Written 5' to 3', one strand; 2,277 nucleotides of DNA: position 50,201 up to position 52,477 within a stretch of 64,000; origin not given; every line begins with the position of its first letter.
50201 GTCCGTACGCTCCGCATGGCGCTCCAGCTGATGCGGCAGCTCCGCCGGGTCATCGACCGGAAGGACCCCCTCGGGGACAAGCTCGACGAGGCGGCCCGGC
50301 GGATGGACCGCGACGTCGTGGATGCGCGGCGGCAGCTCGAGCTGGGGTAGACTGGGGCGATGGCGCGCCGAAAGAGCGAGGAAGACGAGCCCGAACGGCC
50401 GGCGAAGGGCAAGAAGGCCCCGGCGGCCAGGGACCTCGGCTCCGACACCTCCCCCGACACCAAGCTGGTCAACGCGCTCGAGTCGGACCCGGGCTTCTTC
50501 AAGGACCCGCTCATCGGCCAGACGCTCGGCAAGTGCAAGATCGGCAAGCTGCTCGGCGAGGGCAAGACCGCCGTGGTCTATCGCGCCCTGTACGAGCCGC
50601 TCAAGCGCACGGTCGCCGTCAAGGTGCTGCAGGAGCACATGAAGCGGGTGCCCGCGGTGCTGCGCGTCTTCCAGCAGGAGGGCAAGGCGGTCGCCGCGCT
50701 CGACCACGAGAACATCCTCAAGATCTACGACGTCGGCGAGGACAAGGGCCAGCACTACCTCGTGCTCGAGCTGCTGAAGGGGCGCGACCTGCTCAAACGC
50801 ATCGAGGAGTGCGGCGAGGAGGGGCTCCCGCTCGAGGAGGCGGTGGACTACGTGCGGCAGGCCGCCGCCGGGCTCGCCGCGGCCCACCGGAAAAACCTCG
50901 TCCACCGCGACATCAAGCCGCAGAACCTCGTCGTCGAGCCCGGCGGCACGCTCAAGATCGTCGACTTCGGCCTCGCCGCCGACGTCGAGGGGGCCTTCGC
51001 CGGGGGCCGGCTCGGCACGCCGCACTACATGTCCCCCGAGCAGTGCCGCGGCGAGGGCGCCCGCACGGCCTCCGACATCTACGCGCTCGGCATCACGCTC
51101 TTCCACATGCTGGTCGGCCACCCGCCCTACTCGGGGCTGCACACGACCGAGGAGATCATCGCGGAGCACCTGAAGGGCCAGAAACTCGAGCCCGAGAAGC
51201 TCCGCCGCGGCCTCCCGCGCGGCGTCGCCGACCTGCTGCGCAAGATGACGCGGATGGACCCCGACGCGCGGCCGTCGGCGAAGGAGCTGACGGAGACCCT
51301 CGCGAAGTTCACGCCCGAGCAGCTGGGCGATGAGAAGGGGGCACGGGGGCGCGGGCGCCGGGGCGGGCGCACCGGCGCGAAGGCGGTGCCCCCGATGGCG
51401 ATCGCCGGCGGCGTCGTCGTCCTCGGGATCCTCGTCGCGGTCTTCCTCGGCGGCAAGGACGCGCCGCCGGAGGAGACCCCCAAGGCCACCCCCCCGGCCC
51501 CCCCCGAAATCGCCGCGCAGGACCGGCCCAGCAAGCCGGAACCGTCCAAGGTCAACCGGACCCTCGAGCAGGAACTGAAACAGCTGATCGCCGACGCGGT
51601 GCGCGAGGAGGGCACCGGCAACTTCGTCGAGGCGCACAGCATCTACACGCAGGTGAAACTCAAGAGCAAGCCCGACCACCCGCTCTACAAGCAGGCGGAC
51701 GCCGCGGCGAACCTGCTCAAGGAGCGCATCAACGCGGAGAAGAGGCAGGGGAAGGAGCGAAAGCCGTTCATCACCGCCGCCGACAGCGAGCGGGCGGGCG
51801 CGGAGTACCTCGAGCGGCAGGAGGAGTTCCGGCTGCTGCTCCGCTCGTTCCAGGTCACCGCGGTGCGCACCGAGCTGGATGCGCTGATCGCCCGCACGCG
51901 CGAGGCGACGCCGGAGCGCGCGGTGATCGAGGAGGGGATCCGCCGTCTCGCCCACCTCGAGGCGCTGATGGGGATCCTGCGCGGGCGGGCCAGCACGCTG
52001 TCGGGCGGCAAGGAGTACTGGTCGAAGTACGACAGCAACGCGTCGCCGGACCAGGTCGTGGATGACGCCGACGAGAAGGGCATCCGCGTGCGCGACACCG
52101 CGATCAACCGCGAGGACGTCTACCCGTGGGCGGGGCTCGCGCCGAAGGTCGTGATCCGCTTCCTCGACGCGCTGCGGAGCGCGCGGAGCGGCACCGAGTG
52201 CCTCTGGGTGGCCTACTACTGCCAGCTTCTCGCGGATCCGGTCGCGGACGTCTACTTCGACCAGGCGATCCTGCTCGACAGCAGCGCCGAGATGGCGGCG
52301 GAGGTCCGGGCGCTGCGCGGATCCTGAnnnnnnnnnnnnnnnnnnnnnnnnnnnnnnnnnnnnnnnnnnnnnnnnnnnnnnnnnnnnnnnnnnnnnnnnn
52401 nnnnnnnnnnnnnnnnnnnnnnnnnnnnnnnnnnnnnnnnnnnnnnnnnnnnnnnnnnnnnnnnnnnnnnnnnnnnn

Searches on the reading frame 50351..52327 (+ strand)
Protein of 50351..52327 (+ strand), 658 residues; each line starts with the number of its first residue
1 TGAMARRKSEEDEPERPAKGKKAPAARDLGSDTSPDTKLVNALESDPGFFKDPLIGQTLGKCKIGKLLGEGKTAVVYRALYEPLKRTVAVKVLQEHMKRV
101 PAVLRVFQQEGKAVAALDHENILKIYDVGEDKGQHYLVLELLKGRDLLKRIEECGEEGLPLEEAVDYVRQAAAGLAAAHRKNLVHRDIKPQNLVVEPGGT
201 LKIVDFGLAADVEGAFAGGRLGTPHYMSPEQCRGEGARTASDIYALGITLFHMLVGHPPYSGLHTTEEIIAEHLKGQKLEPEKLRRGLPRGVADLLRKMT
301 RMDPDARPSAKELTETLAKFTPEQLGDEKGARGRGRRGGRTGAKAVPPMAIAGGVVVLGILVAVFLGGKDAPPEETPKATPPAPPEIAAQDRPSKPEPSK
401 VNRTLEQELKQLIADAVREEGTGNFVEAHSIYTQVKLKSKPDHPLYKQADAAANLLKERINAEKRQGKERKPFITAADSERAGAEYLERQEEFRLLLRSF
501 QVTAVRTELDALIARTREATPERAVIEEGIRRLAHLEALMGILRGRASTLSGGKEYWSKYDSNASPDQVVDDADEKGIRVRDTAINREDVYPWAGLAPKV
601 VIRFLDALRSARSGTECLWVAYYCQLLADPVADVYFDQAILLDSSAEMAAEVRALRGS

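Call 29: search_protein_families(library=pfam, proteins=[window:50351-52327:+], max_evalue=0.001)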
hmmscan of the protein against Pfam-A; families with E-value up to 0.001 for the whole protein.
window:50351-52327:+ (658 aa): 4 families
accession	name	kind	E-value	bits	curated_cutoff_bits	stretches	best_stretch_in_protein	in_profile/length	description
PF00069.31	Pkinase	-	6.2e-51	173.8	31.7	1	64-315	3-259/263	Protein kinase domain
PF07714.23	PK_Tyr_Ser-Thr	-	4.3e-38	131.5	23.1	1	63-317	2-258/258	Protein tyrosine and serine/threonine kinase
PF01636.29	APH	-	0.00012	22.3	23.2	0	161-209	147-197/239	Phosphotransferase enzyme family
PF03109.22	ABC1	-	0.00031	20.4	22.9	0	133-213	141-218/244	ABC1 atypical kinase-like domain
